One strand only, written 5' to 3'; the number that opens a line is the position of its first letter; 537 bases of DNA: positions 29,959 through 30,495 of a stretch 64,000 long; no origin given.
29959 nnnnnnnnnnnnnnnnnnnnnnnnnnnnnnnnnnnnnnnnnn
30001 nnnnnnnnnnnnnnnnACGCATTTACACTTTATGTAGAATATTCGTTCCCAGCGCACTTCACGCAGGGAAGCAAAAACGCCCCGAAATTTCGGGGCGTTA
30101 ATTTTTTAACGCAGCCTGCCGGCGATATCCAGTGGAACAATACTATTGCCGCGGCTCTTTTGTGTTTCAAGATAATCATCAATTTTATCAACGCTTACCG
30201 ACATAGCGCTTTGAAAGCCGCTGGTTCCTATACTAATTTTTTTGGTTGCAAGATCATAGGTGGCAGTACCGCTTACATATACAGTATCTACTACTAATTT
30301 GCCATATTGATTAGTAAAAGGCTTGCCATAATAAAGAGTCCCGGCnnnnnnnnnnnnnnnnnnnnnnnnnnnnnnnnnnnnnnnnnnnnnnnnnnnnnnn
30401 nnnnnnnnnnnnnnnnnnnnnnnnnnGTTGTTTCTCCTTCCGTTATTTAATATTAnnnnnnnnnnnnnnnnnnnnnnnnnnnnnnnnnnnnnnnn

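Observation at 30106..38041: Uncharacterised double-glycine-leader peptide export locus: three precursor peptides, a C39-peptidase ABC exporter, a cNMP-domain ABC exporter and two HlyD adaptors in one minus-strand operon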

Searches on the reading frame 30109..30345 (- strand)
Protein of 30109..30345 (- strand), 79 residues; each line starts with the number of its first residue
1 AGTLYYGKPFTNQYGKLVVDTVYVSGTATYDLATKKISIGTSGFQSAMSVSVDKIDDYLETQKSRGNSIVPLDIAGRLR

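Call 18: search_protein_families(library=pfam, proteins=[window:30109-30345:-], max_evalue=10)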
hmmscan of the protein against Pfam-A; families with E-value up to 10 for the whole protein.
seq(79 aa): 3 families
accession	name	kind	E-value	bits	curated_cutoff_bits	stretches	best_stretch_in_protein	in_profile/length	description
PF00365.25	PFK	-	0.011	15.6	30.9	1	12-77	112-170/277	Phosphofructokinase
PF17966.7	Muc_B2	-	0.049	14.6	23.5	1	13-64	23-77/100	Muc B2-like domain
PF01042.26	Ribonuc_L-PSP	-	0.073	13.5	27.3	1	13-72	10-69/121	Endoribonuclease L-PSP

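Call 27: search_protein_representatives(alignment_id=A1)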
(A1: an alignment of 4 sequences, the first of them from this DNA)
Query: 4 sequences, 79 profile positions. Proteins with E-value up to 0.001 (for the whole library): 8; up to 1e-10: 3; up to 1e-30: 0. The best 8 are listed.
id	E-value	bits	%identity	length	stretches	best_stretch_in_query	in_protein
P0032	7.4e-15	70.8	-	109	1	1-78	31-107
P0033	2.3e-13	66.0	-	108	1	1-78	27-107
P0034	1.8e-12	63.2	-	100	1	1-78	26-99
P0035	5.6e-09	52.0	-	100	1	1-76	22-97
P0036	6.5e-09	51.8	-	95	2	41-78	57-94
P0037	1.0e-08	51.1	-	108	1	1-78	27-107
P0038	1.4e-07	47.5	-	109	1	3-78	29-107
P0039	4.6e-06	42.6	-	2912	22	14-33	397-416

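Call 30: find_encoding_contigs(protein=P0032, flank=10000, max_places=2)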
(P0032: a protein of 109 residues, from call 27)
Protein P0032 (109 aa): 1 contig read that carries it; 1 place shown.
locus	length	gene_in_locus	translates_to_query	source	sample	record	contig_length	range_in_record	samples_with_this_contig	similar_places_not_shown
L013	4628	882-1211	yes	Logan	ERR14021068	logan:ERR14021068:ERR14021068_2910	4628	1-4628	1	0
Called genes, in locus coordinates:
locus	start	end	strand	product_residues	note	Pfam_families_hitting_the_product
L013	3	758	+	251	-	?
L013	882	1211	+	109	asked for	-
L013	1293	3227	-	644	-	PF07228:SpoIIE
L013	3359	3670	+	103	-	PF01740:STAS, PF13466:STAS_2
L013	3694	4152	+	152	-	PF13581:HATPase_c_2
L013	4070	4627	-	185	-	?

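Call 31: find_encoding_contigs(protein=P0035, flank=10000, max_places=2)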
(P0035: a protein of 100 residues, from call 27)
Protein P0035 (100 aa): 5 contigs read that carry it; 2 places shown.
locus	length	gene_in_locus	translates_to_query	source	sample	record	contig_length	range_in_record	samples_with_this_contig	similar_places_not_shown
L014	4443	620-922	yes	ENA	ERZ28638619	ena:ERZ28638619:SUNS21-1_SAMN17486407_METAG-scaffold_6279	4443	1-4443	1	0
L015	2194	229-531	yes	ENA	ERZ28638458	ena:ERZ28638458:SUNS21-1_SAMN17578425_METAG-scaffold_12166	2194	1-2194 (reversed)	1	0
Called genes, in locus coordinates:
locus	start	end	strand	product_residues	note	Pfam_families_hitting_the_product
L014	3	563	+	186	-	?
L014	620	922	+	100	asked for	-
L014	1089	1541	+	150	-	PF01797:Y1_Tnp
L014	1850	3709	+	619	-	-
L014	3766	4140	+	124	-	PF00072:Response_reg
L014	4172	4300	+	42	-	-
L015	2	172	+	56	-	?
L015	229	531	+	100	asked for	-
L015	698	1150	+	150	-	PF01797:Y1_Tnp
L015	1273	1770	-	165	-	-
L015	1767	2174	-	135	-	-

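Call 32: find_encoding_contigs(protein=P0034, flank=10000, max_places=2)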
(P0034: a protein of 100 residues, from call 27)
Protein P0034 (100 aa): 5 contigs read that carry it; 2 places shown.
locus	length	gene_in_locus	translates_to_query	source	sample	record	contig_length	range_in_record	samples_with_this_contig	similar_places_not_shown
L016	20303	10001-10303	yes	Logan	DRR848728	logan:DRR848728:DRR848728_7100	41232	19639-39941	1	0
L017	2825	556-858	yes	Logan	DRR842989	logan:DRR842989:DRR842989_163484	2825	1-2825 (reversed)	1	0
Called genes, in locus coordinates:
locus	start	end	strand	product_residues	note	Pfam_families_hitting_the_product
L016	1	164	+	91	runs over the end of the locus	-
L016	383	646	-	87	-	PF01649:Ribosomal_S20p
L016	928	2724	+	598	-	PF00009:GTP_EFTU, PF22042:EF-G_D2 (faint), PF03144:GTP_EFTU_D2, PF14492:EFG_III (weak), PF00679:EFG_C, PF06421:LepA_C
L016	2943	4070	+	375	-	PF25917:BSH_RND (faint), PF25919:BSH_CusB, PF25876:HH_MFP_RND (weak), PF25967:RND-MFP_C (weak), PF25975:CzcB_C (weak), PF25989:YknX_C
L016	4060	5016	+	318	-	-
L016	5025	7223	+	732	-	PF03412:Peptidase_C39, PF00664:ABC_membrane, PF00005:ABC_tran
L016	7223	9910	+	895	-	PF02463:SMC_N (weak), PF00664:ABC_membrane, PF00005:ABC_tran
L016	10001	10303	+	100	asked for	PF28158:CTB (faint)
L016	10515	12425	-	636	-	PF07228:SpoIIE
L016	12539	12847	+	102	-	PF01740:STAS, PF13466:STAS_2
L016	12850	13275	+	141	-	PF13581:HATPase_c_2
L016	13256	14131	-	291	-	-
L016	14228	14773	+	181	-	PF02979:NHase_alpha (weak)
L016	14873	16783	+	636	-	PF04055:Radical_SAM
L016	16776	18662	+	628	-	PF04055:Radical_SAM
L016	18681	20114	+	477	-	-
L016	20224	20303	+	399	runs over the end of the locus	PF04055:Radical_SAM, PF06969:HemN_C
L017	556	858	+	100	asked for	PF28158:CTB (faint)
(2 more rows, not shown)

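Call 33: find_encoding_contigs(protein=P0036, flank=10000, max_places=2)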
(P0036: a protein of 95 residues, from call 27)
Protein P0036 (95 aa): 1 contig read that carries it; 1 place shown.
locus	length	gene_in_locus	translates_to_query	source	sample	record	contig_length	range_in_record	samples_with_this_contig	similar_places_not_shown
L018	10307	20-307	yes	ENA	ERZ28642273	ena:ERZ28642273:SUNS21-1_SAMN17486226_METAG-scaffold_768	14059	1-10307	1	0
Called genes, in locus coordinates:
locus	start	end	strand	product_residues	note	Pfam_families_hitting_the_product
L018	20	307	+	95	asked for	-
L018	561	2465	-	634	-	PF06177:QueT (weak), PF07228:SpoIIE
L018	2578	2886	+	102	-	PF01740:STAS, PF13466:STAS_2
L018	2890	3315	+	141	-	PF13581:HATPase_c_2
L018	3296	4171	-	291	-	PF00583:Acetyltransf_1 (faint)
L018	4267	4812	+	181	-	-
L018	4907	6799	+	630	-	PF02310:B12-binding (weak), PF04055:Radical_SAM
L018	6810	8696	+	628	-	PF04055:Radical_SAM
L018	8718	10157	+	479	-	PF04055:Radical_SAM (weak)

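Call 34: find_encoding_contigs(protein=P0037, flank=10000, max_places=2)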
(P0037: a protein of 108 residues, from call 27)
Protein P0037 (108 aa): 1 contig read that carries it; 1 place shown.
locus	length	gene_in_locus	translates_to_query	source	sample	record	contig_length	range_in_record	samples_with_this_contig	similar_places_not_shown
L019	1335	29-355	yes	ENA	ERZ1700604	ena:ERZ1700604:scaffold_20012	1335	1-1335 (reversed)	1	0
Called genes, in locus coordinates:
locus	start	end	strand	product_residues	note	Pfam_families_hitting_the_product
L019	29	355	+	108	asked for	-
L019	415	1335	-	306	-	?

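Call 73: search_protein_families(library=ncbifam, proteins=[L016:14228-14773:+, L016:14873-16783:+, L016:16776-18662:+, L016:18681-20114:+, L016:13256-14131:-], max_evalue=0.001)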
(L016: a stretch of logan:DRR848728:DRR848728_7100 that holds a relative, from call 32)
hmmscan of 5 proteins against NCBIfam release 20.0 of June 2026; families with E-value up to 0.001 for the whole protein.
L016:14228-14773:+ (181 aa): 3 families
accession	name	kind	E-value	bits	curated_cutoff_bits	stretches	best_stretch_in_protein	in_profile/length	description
TIGR03793.1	leader_NHLP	domain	7.8e-18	64.1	50.9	2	11-78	7-70/77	NHLP leader peptide family RiPP precursor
TIGR01323.1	nitrile_alph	equivalog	5.3e-09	35.9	249.85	1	12-56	43-87/189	nitrile hydratase subunit alpha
TIGR04351.1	TOMM_nitrile_2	subfamily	0.00013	21.5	65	1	12-41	4-33/48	TIGR04351 family putative TOMM peptide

L016:14873-16783:+ (636 aa): 13 families
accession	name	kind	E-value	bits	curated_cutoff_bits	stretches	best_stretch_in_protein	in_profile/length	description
TIGR03975.1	rSAM_ocin_1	subfamily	4.4e-168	560.5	281.85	1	6-607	1-605/606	RiPP maturation radical SAM C-methyltransferase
NF050148.1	rSAM_ApyD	equivalog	6.7e-17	61.1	750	1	119-427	60-363/645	RiPP biosynthesis radical SAM protein ApyD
TIGR03471.1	HpnJ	equivalog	1.6e-12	47.1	577.6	1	140-429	75-364/472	hopanoid biosynthesis associated radical SAM protein HpnJ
TIGR04367.1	HpnR_B12_rSAM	equivalog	7.1e-10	38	650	1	131-417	58-340/490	hopanoid C-3 methylase HpnR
TIGR02026.1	BchE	equivalog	2.4e-09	36.6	481.35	1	126-320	56-247/497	magnesium-protoporphyrin IX monomethyl ester anaerobic oxidative cyclase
TIGR04072.2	rSAM_ladder_B12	equivalog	2.2e-08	33.2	360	1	151-432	88-351/443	lipid biosynthesis B12-binding/radical SAM protein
TIGR04014.1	B12_SAM_MJ_0865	equivalog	3.4e-07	29.4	360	1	354-430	260-336/434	methyl-coenzyme M reductase glutamine C-methyltransferase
TIGR04013.1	B12_SAM_MJ_1487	hypoth_equivalog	5.2e-07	28.9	251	1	133-304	42-189/382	TIGR04013 family B12-binding domain/radical SAM domain-containing protein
TIGR04479.1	bcpD_PhpK_rSAM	subfamily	1.1e-06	27.4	600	1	133-429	110-408/504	PhpK family radical SAM P-methyltransferase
TIGR04385.1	B12_rSAM_cofa1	equivalog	1.2e-06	28.1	450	1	152-429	89-363/438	B12 lower ligand biosynthesis radical SAM protein BzaD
TIGR00539.1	hemN_rel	equivalog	0.00029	20.1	205.4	1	350-431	98-180/361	radical SAM family heme chaperone HemW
TIGR01212.1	TIGR01212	equivalog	0.0004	19.6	180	1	352-430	126-205/302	tRNA modification radical SAM protein MnmL/YtqA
NF038361.1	rSAM_Sden_1168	equivalog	0.001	17.7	575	0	151-320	159-335/560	Sden_1168 family B12-binding radical SAM P-methyltransferase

L016:16776-18662:+ (628 aa): 15 families
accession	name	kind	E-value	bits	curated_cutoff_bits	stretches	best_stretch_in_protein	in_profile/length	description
TIGR03975.1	rSAM_ocin_1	subfamily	5e-151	504.2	281.85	1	4-608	1-606/606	RiPP maturation radical SAM C-methyltransferase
NF050148.1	rSAM_ApyD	equivalog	1e-17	63.8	750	1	124-432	64-362/645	RiPP biosynthesis radical SAM protein ApyD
TIGR04367.1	HpnR_B12_rSAM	equivalog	1.9e-13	49.8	650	1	130-424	56-341/490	hopanoid C-3 methylase HpnR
TIGR03471.1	HpnJ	equivalog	6.6e-12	45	577.6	1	151-457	85-385/472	hopanoid biosynthesis associated radical SAM protein HpnJ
TIGR02026.1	BchE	equivalog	1.6e-11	43.8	481.35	1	124-403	53-332/497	magnesium-protoporphyrin IX monomethyl ester anaerobic oxidative cyclase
TIGR04072.2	rSAM_ladder_B12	equivalog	3e-09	36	360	1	268-393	183-306/443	lipid biosynthesis B12-binding/radical SAM protein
TIGR04385.1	B12_rSAM_cofa1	equivalog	7.2e-09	35.4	450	1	154-435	90-363/438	B12 lower ligand biosynthesis radical SAM protein BzaD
NF033712.0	B12_rSAM_KedN5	subfamily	5e-07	28.3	700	1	126-397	53-330/624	KedN5 family methylcobalamin-dependent radical SAM C-methyltransferase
TIGR04013.1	B12_SAM_MJ_1487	hypoth_equivalog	1.2e-06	27.7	251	1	133-313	41-194/382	TIGR04013 family B12-binding domain/radical SAM domain-containing protein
NF038361.1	rSAM_Sden_1168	equivalog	3e-05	22.8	575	1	268-332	285-343/560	Sden_1168 family B12-binding radical SAM P-methyltransferase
TIGR04014.1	B12_SAM_MJ_0865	equivalog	0.0001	21.2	360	0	368-436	270-336/434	methyl-coenzyme M reductase glutamine C-methyltransferase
NF033070.1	rSAM_AprD4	equivalog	0.00011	21.2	500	1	270-386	201-315/456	AprD4 family radical SAM diol-dehydratase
TIGR04190.1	B12_SAM_Ta0216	equivalog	0.00012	20.9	500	0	148-377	94-334/554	TIGR04190 family B12-binding domain/radical SAM domain protein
TIGR04479.1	bcpD_PhpK_rSAM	subfamily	0.00022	19.8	600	1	259-431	235-404/504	PhpK family radical SAM P-methyltransferase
NF040546.1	rSAM_CUAEP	equivalog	0.00024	19.9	500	1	259-437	165-342/468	CUAEP/CCAEP-tail radical SAM (seleno)protein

L016:18681-20114:+ (477 aa): 2 families
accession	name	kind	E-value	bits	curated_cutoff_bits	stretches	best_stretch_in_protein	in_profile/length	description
TIGR04517.1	rSAM_PoyD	subfamily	8.9e-120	400.6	325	1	34-473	2-443/446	radical SAM family RiPP maturation amino acid epimerase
TIGR04509.1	mod_pep_NH_fam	subfamily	4e-05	23.6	34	1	35-66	6-37/87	NHLP-related RiPP peptide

L016:13256-14131:- (291 aa): 0 families
